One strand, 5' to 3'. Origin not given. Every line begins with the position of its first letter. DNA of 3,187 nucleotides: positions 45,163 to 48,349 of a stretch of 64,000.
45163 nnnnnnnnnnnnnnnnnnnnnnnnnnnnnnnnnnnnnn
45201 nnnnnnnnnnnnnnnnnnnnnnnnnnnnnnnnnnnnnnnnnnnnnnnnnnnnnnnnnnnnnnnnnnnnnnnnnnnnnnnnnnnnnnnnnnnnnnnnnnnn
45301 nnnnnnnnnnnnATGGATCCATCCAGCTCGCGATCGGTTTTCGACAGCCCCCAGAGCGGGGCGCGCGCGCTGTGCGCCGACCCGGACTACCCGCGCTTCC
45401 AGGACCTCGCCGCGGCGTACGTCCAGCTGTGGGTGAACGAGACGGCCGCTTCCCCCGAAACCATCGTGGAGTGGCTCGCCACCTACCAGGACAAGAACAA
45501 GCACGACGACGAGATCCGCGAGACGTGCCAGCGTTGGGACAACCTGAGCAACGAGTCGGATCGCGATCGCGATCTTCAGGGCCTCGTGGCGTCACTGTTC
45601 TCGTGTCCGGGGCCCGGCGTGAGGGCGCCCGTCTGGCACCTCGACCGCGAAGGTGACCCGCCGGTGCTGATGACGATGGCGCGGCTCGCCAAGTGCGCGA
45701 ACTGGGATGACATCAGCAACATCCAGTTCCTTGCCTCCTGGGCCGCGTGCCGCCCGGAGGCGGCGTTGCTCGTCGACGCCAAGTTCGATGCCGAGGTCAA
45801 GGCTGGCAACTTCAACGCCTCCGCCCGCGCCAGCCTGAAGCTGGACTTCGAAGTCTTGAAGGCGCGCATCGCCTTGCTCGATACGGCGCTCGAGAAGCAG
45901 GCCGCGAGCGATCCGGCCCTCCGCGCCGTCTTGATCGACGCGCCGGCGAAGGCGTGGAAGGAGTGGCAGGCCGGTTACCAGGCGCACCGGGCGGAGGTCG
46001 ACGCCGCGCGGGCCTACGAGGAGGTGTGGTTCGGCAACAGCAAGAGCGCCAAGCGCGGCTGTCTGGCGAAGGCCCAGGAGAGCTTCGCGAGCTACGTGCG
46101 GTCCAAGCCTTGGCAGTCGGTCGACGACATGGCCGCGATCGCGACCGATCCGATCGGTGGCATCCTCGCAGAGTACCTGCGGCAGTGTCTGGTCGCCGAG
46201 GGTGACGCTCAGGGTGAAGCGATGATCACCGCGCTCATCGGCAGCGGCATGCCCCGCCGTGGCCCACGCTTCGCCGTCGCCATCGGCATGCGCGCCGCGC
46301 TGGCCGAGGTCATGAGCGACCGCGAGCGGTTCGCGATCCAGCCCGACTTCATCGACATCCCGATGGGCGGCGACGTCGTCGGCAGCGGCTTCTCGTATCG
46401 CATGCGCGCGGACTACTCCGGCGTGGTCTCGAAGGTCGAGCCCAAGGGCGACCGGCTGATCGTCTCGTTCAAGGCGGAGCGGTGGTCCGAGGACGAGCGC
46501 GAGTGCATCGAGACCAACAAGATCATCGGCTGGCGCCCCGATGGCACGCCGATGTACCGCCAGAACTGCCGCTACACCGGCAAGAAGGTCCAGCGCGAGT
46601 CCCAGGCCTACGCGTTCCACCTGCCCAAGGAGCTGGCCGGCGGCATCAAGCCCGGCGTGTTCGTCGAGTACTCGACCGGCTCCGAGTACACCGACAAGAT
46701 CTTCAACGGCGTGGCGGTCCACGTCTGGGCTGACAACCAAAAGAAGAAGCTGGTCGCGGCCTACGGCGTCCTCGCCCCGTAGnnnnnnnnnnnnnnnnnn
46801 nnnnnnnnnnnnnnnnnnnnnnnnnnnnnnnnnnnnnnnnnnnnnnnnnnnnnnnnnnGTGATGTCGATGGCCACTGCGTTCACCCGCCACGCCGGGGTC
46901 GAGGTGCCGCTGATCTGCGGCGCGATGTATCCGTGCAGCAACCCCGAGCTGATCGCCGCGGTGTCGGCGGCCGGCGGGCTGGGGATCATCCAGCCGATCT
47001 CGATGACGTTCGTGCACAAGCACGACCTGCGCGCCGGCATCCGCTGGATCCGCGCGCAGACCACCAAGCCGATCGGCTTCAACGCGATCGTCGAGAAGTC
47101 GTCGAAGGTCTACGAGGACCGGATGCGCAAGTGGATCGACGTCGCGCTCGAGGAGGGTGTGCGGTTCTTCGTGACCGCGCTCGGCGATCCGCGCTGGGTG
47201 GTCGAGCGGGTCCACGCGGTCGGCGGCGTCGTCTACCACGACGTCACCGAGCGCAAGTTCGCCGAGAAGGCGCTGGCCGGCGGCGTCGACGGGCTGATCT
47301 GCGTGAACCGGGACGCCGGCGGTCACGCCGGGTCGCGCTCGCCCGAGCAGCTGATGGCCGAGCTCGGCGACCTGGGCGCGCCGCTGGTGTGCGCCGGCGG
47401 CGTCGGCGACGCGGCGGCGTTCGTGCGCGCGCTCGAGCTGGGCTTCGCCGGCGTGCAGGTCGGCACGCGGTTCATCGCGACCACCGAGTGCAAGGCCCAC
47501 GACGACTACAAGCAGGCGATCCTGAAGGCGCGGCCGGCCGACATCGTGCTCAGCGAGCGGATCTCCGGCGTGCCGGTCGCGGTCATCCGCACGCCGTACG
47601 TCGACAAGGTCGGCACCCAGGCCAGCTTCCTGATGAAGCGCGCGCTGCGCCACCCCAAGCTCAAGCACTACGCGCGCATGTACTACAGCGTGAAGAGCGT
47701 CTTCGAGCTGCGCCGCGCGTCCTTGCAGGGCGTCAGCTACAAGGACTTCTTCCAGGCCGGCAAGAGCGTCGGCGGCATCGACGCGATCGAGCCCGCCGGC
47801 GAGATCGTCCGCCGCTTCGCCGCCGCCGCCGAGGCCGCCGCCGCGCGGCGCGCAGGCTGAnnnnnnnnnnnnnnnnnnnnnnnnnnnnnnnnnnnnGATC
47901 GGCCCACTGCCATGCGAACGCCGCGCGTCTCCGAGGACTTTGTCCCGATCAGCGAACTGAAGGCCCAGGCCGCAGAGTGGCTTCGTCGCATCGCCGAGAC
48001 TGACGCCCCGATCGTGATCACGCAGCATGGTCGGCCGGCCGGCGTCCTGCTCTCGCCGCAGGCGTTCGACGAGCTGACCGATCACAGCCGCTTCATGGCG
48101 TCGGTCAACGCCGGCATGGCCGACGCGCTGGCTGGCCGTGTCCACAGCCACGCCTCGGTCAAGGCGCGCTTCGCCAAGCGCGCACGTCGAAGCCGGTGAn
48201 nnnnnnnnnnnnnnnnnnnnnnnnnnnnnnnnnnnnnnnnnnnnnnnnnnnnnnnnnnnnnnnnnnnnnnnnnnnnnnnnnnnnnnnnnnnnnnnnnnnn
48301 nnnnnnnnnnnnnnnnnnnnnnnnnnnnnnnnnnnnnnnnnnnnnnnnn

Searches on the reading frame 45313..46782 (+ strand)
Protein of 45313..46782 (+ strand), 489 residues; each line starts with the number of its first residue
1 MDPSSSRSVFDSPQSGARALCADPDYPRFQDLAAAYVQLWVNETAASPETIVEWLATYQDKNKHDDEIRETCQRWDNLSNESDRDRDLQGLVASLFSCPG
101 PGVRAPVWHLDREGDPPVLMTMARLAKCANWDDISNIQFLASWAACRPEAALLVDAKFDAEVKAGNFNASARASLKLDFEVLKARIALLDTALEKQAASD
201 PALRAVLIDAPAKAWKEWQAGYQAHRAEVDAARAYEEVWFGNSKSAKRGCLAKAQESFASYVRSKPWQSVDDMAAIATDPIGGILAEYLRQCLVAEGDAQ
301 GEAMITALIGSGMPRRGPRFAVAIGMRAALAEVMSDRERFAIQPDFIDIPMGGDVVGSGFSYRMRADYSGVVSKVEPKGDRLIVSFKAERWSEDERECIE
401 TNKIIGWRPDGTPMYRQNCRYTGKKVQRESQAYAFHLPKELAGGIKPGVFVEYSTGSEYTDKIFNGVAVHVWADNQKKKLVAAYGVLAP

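Call 67: list_cluster_members(proteins=[L086:8513-8998:+, window:45313-46782:+, window:43041-43430:-, window:41767-42996:-, window:46859-47860:+])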
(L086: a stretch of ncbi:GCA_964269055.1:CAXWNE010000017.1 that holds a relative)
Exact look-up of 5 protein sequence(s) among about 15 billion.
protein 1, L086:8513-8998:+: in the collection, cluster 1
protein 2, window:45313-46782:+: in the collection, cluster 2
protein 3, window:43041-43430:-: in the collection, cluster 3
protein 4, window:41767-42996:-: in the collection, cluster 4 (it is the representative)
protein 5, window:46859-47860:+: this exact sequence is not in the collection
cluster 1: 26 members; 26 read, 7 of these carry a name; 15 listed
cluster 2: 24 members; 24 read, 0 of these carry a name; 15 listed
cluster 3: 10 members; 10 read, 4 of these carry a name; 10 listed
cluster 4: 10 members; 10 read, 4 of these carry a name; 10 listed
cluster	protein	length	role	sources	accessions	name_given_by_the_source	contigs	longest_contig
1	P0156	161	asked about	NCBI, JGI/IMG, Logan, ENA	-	-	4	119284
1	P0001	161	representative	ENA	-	-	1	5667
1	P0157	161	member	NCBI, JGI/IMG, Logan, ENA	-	tRNA(adenine34) deaminase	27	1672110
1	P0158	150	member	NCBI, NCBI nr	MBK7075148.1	MAG: nucleoside deaminase [Myxococcales bacterium] | nucleoside deaminase [Myxococcales bacterium]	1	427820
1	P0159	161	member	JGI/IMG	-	tRNA(adenine34) deaminase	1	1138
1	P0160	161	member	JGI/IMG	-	tRNA(adenine34) deaminase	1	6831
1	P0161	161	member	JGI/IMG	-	tRNA(adenine34) deaminase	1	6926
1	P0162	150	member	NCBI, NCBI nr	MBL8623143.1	MAG: nucleoside deaminase [Myxococcales bacterium] | nucleoside deaminase [Myxococcales bacterium]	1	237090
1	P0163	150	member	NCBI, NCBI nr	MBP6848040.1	MAG: nucleoside deaminase [Kofleriaceae bacterium] | nucleoside deaminase [Kofleriaceae bacterium]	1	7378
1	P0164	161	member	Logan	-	-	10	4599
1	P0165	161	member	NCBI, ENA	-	-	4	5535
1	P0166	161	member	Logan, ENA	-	-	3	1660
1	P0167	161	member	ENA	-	-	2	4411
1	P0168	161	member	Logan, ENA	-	-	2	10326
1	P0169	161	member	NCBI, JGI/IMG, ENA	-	-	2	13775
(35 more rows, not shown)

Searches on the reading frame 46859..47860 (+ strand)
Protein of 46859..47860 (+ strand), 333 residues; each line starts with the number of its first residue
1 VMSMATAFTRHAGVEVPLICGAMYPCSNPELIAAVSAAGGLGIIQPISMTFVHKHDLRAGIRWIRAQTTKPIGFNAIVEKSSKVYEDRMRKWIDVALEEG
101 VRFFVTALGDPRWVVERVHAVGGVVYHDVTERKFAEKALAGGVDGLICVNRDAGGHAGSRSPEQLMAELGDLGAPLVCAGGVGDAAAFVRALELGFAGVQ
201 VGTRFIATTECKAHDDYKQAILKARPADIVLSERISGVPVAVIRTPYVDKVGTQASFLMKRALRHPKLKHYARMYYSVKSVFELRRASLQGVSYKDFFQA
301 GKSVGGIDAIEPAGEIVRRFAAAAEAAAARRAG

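Call 10: search_protein_families(library=ncbifam, proteins=[window:46859-47860:+], max_evalue=0.01)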
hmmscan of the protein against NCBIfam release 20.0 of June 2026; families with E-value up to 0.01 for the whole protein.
window:46859-47860:+ (333 aa): 2 families
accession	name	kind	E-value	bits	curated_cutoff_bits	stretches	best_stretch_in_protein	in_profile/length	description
TIGR03151.1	enACPred_II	equivalog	5.5e-44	150.7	453.1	1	7-325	3-301/307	enoyl-[acyl-carrier-protein] reductase FabK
TIGR01919.1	hisA-trpF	equivalog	0.0066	16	306.45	0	142-208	44-109/243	bifunctional 1-(5-phosphoribosyl)-5-((5-phosphoribosylamino)methylideneamino)imidazole-4-carboxamide isomerase/phosphoribosylanthranilate is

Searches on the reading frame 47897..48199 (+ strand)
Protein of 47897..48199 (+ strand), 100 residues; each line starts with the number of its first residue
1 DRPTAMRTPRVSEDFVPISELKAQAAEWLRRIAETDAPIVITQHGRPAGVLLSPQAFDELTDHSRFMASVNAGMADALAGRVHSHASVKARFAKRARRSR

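Call 64: search_protein_families(library=pfam, proteins=[window:47897-48199:+], max_evalue=0.0001)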
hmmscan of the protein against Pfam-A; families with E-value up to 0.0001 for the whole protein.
window:47897-48199:+ (100 aa): 1 family
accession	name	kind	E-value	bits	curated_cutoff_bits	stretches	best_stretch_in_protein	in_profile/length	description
PF02604.26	PhdYeFM_antitox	-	5.1e-15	55.4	29.8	1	14-77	2-65/74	Antitoxin Phd_YefM, type II toxin-antitoxin system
